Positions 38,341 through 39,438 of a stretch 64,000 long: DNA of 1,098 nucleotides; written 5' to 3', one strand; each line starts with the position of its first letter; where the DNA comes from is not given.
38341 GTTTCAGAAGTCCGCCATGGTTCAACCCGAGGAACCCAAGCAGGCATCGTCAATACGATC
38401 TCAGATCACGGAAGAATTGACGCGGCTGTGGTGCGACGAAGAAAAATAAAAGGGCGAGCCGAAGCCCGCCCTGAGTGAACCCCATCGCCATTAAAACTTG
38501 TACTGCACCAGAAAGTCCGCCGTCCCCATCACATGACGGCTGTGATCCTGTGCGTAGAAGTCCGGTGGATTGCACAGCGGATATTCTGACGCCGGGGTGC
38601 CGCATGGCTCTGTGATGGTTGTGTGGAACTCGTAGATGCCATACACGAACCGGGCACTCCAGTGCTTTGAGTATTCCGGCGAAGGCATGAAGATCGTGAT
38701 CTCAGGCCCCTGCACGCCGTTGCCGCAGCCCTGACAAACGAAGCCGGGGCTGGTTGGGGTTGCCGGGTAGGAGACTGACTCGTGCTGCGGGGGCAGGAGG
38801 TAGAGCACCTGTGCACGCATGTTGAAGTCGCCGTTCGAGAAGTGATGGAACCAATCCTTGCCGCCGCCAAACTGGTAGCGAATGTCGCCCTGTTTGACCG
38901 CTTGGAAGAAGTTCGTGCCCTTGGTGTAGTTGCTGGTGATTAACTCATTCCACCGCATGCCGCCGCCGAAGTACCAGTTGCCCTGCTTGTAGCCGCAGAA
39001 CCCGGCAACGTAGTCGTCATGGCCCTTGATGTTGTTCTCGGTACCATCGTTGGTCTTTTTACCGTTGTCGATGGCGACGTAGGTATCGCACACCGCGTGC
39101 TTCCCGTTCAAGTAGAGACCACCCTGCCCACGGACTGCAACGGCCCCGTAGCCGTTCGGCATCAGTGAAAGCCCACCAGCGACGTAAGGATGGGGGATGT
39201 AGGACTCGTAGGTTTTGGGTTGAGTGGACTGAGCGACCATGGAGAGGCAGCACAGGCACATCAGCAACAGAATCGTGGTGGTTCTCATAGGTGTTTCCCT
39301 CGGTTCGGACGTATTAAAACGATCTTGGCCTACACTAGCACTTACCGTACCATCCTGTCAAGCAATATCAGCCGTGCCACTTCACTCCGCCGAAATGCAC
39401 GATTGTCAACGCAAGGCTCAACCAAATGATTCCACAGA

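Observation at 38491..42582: Reverse-oriented accessory island with an OMP, membrane peptides, the Flp-pilin fusion and unknown proteins, bounded by a bidirectional terminator and a divergent promoter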

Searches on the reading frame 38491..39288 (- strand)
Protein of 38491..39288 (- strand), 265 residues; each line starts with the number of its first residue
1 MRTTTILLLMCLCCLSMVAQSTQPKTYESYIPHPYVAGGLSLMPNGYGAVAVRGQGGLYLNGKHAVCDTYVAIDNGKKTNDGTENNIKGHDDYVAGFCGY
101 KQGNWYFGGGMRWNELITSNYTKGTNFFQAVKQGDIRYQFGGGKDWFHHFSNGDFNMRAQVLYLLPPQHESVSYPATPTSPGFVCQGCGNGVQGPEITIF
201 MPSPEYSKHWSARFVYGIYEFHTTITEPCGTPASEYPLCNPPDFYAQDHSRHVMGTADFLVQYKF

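Call 6: search_protein_families(library=pfam, proteins=[window:38491-39288:-], max_evalue=0.1)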
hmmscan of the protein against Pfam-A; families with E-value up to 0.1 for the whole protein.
window:38491-39288:- (265 aa): 0 families

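Call 7: search_protein_families(library=phrogs, proteins=[window:38491-39288:-], max_evalue=0.1)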
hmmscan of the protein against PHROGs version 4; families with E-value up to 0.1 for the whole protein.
window:38491-39288:- (265 aa): 1 family
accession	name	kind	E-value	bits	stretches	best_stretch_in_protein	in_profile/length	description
phrog_24688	-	unknown function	0.037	15.3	1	62-130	49-110/115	-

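Call 20: find_related_loci(query=window:38491-39288:-, collection=viral_contigs, flank=10000)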
Query window:38491-39288:- (265 aa) in viral_contigs; peptide patterns used: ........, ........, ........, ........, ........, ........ (x = any residue, [..] = any of these).
4 stretches matched a pattern, but none encodes a relative of the query by tblastn (E <= 1e-3).

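Call 26: find_homologous_proteins(query=window:38491-39288:-)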
Query window:38491-39288:- (265 aa): 24 proteins with E <= 0.001 among 358 candidates.
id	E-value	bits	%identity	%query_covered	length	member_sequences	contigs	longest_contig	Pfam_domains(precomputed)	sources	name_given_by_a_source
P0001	4.2e-162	556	89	94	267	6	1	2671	-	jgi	jgi:hypothetical protein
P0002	2.0e-160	551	86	100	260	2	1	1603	-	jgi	-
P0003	1.1e-134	466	75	100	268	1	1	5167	-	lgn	-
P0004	2.1e-111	390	65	100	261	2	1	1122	-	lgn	-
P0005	1.1e-103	365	62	100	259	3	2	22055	-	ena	-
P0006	1.6e-103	364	64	92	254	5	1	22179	-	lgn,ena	-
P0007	1.9e-91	324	58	97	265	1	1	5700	-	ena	-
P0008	3.6e-82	294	56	98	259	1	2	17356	-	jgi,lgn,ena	-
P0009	1.9e-81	292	55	94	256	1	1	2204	-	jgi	jgi:hypothetical protein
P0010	1.6e-79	285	58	89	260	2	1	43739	-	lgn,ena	-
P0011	4.9e-77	277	52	98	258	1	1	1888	-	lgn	-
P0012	7.2e-76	273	52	89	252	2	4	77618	-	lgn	-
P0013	8.5e-74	266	49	100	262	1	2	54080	-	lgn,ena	-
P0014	2.4e-72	262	49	100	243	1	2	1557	-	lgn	-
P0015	1.0e-67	247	51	89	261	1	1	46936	-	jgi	jgi:hypothetical protein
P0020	1.1e-21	95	36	75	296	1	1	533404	-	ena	-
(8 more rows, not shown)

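Call 29: find_encoding_contigs(protein=P0012, flank=10000, max_places=3)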
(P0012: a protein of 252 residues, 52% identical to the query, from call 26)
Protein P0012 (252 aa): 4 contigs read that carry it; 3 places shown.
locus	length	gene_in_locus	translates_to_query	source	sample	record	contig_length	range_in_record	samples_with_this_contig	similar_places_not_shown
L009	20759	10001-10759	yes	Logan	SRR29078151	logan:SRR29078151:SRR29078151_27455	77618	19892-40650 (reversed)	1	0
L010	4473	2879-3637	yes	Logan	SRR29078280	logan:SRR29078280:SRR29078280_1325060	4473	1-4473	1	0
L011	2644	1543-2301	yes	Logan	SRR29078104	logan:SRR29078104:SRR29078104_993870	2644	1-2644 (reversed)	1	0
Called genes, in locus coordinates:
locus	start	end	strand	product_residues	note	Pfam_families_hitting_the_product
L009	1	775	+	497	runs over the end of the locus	PF14743:DNA_ligase_OB_2 (weak)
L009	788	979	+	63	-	-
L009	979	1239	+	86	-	-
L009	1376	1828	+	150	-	-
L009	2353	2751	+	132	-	-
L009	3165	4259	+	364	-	-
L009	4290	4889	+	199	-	-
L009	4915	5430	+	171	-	-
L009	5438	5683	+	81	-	-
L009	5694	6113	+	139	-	-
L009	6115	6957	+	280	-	PF17720:RLIG1 (weak)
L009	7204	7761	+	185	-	-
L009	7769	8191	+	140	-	-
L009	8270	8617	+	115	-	-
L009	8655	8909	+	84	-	-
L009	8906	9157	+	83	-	PF00196:GerE, PF08281:Sigma70_r4_2 (weak)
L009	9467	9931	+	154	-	-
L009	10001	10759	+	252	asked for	-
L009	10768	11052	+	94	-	-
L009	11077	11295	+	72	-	-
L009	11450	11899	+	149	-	-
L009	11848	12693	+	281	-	-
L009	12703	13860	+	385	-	PF01068:DNA_ligase_A_M (faint)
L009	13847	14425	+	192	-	PF07638:Sigma70_ECF (faint), PF04542:Sigma70_r2, PF08281:Sigma70_r4_2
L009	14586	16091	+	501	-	PF18127:NAMPT_N, PF04095:NAPRTase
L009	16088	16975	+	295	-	PF13793:Pribosyltran_N (weak)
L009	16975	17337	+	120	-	-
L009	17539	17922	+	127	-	-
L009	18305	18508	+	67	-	-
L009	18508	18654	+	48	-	-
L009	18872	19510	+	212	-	PF02481:DNA_processg_A (weak)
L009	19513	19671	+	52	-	-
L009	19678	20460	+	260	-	-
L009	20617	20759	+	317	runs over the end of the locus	PF16868:NMT1_3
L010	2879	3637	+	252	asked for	-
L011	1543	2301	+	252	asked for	-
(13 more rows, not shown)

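Call 30: find_encoding_contigs(protein=P0020, flank=10000, max_places=2)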
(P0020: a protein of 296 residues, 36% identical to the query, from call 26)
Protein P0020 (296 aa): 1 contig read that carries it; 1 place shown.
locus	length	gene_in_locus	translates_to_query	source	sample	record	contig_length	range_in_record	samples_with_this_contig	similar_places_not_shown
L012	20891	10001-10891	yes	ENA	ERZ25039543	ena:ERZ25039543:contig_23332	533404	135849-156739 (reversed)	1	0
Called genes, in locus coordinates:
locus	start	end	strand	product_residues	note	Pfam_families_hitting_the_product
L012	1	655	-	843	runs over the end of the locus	PF00069:Pkinase, PF07714:PK_Tyr_Ser-Thr, PF14559:TPR_19 (faint)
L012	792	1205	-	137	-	-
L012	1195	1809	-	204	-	PF07638:Sigma70_ECF, PF08281:Sigma70_r4_2 (weak), PF04545:Sigma70_r4 (weak)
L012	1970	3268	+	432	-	-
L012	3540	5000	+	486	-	PF01833:TIG (weak)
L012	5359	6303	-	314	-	PF08843:AbiEii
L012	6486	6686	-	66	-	-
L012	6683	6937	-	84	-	-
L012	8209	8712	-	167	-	PF11236:DUF3037 (faint)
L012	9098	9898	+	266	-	PF20613:HipA_2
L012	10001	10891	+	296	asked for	-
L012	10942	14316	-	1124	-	PF25778:DUF7948, PF06739:SBBP, PF12371:TMEM131_like_N (faint), PF22544:HYDIN_VesB_CFA65-like_Ig (faint), PF15780:ASH (weak), PF22073:Cep192_D4 (weak)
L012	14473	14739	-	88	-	-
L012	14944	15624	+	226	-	-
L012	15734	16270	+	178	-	-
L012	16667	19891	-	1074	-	-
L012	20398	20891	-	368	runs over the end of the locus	PF13495:Phage_int_SAM_4 (weak), PF00589:Phage_integrase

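Call 34: predict_structure(alignment_id=A1)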
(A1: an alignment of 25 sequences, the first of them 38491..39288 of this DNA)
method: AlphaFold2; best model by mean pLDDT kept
length: 265 residues; sequences in the alignment: 25
mean_pLDDT: 84.6   pTM: 0.77
mean pLDDT of the five models: 84.6, 83.3, 82.1, 80.3, 80.1
residues with pLDDT >= 90: 115; 70-90: 117; 50-70: 33; < 50: 0
segments of 3 or more residues with pLDDT < 50: none
pLDDT, mean of each block of 10 residues (from residue 1): 72 70 72 96 83 96 96 85 66 95 96 87 85 89 92 89 90 78 77 94 91 95 72 59 79 92 96
secondary structure, 60 per line:
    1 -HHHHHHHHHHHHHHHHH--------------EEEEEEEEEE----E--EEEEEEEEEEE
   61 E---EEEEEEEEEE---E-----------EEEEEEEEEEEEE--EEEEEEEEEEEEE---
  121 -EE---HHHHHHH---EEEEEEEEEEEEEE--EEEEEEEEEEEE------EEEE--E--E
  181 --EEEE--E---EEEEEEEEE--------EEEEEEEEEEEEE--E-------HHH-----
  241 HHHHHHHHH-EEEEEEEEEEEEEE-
elements in order: H2-18 E33-42 E50-61 E65-74 E90-102 E105-117 H127-133 E137-150 E153-164 E171-174 E183-186 E193-201 E210-222 H241-249 E251-264

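Call 37: fold_search(model_id=the predicted structure, library=pdb)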
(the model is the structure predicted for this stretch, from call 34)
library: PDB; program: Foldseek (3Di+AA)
matches with E <= 10: 836; with E <= 0.001: 4
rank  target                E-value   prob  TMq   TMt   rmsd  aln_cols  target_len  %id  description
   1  2x55                  1.7e-04  1.00  0.41  0.40   9.1       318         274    9  Yersinia Pestis Plasminogen Activator Pla (Native) (released 2010-07-28)
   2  2x56                  2.4e-04  1.00  0.43  0.42   9.0       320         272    9  Yersinia Pestis Plasminogen Activator Pla (Native) (released 2010-07-28)
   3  1k24                  6.0e-04  1.00  0.50  0.53   7.4       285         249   10  Crystal Structure of the OpcA Outer Membrane Adhesin/Invasin from Neisseria meningitidis (released 2002-03-27)
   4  3dzm_C                9.5e-04  0.85  0.23  0.28  23.1       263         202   12  Crystal structure of a major outer membrane protein from Thermus thermophilus HB27 (released 2008-12-23)
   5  4y25                  1.1e-03  0.89  0.24  0.23  19.0       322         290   10  Bacterial polysaccharide outer membrane secretin (released 2016-03-16)
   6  9nh2_A                1.3e-03  0.99  0.32  0.37  14.4       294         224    9  In situ cryo-EM structure of porin III of the Legionella Dot/Icm T4SS machine (released 2025-09-17)
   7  9a32_MODEL_1_A        1.4e-03  1.00  0.27  0.21  10.1       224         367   12  Model of E. coli OmpC by in-cell photo-crosslinking MS and deep learning (released 2023-02-24)
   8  7pge                  2.7e-03  0.90  0.25  0.31  16.1       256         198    8  copper transporter PcoB (released 2022-07-06)
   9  4zbt_D                2.8e-03  0.23  0.13  0.13  21.2       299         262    6  Streptomyces bingchenggensis aldolase-dehydratase in Schiff base complex with pyruvate (released 2015-06-17)
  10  4zbo_B                3.0e-03  0.25  0.13  0.14  21.0       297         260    6  Streptomyces bingchenggensis acetoacetate decarboxylase in non-covalent complex with potassium formate (released 2015-06-17)
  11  1fw3_A                3.6e-03  0.60  0.23  0.24  17.5       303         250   11  OUTER MEMBRANE PHOSPHOLIPASE A FROM ESCHERICHIA COLI (released 2001-06-01)
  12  4fuv                  4.2e-03  0.44  0.21  0.24  22.3       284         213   10  Crystal Structure of Acinetobacter baumannii CarO (released 2013-07-10)
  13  6z34                  4.5e-03  0.82  0.28  0.21  15.6       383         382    9  CymD monoaromatic hydrocarbon channel (released 2020-11-04)
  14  2f1c                  5.2e-03  0.87  0.29  0.30  17.3       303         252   10  Crystal structure of the monomeric porin OmpG (released 2006-06-27)
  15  1qd6_C                5.2e-03  0.51  0.22  0.23  17.1       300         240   12  OUTER MEMBRANE PHOSPHOLIPASE A FROM ESCHERICHIA COLI (released 1999-10-25)
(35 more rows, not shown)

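Call 44: search_protein_families(library=ncbifam, proteins=[window:38491-39288:-], max_evalue=1)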
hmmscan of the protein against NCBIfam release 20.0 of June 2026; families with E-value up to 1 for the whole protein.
window:38491-39288:- (265 aa): 1 family
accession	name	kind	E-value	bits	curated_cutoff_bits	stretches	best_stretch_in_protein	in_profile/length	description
NF047413.1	heterocyst_PatX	equivalog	0.21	12.4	30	1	1-29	1-29/69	heterocyst-inhibiting protein PatX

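Call 91: find_encoding_contigs(protein=P0005, flank=8000, max_places=2)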
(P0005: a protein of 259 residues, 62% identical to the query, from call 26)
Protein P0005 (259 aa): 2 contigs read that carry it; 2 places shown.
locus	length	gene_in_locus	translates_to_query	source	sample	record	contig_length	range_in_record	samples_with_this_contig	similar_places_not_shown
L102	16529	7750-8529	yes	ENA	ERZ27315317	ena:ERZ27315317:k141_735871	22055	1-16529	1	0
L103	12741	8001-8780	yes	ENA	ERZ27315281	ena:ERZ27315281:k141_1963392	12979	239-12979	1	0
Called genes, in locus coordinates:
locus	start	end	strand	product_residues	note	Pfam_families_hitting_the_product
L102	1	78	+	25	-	?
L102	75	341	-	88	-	PF01844:HNH, PF14279:HNH_5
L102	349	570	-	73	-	-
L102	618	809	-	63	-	-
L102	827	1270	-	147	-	PF02870:Methyltransf_1N (weak), PF01035:DNA_binding_1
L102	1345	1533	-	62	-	-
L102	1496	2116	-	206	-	-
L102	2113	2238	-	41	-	-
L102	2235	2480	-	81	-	-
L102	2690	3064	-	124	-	-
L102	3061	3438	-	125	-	-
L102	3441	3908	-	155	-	-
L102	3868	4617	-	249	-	PF18979:DUF5715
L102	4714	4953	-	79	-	-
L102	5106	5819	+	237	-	PF19474:DUF6011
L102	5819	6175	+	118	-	-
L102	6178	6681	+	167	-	-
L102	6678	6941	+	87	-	-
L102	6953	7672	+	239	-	-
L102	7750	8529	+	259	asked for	-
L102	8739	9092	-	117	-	-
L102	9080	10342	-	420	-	PF20530:DUF6745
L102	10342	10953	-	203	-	-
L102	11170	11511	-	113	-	-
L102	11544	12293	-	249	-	-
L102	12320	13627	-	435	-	-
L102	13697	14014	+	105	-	-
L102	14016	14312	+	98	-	-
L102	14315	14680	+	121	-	-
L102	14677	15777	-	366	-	PF13177:DNA_pol3_delta2, PF13401:AAA_22 (weak), PF22608:DNAX_ATPase_lid (weak)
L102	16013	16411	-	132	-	-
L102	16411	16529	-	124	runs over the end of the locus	-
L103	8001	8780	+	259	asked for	-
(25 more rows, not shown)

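Call 92: find_encoding_contigs(protein=P0013, flank=8000, max_places=1)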
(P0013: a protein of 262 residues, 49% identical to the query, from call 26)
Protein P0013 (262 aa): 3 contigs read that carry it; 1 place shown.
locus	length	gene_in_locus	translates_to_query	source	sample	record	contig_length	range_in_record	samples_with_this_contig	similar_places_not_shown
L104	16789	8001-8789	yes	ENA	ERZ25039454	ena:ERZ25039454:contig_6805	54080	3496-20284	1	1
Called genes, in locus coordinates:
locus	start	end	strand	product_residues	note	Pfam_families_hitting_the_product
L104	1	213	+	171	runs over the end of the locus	-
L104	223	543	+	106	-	-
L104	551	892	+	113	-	-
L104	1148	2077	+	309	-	-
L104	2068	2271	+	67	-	-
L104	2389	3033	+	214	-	-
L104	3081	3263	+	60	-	-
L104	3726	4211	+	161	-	-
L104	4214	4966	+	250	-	-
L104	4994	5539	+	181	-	-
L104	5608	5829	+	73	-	-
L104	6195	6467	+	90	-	-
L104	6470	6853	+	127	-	-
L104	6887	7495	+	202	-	-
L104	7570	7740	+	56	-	-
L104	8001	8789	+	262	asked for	-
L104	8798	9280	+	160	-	-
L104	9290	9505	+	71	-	-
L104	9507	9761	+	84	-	-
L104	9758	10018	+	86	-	-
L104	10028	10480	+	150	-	-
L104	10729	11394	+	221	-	-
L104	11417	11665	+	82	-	-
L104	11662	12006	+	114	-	-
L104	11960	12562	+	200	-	-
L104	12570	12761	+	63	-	-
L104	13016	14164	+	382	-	PF01068:DNA_ligase_A_M (weak)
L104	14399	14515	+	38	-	-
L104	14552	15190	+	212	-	PF08668:HDOD (weak), PF13487:HD_5, PF01966:HD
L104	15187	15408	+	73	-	-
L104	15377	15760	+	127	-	-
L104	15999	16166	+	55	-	-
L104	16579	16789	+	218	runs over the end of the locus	PF02481:DNA_processg_A (weak)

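Call 96: search_protein_families(library=padloc, proteins=[window:38491-39288:-], max_evalue=0.1)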
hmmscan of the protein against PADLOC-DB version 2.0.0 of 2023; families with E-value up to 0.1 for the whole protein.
window:38491-39288:- (265 aa): 0 families

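Call 101: search_protein_representatives(alignment_id=A1)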
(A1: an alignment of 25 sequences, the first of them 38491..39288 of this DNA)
Query: 25 sequences, 256 profile positions. Proteins with E-value up to 0.001 (for the whole library): 242; up to 1e-10: 184; up to 1e-30: 85. The best 150 are listed.
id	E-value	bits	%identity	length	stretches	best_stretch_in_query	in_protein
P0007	4.4e-116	403.0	-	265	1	4-256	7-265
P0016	3.3e-101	354.2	-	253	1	1-256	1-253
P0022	2.4e-79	282.6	-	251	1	1-256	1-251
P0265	7.1e-73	261.4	-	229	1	1-256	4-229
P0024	3.1e-65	236.4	-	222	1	11-256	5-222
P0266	7.5e-65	235.1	-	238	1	1-256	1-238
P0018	1.1e-64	234.5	-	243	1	1-208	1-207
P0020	7.2e-64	231.9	-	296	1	30-256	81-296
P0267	8.5e-63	228.4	-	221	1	34-256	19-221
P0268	2.0e-62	227.2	-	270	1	30-256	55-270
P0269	5.3e-62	225.8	-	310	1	10-256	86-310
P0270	5.9e-62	225.6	-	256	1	11-256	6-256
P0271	7.9e-59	215.4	-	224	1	30-256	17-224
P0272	1.2e-57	211.5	-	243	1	29-256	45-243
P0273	3.8e-56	206.6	-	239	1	10-230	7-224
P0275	1.9e-55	204.3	-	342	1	29-256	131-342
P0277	1.2e-54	201.7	-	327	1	30-256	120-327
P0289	7.7e-48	179.3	-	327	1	32-256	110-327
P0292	1.5e-46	175.1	-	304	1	26-256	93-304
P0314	3.4e-39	151.0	-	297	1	30-256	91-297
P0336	1.0e-32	129.8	-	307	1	13-152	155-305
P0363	1.0e-25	106.9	-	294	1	30-213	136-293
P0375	3.0e-23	98.8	-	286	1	31-256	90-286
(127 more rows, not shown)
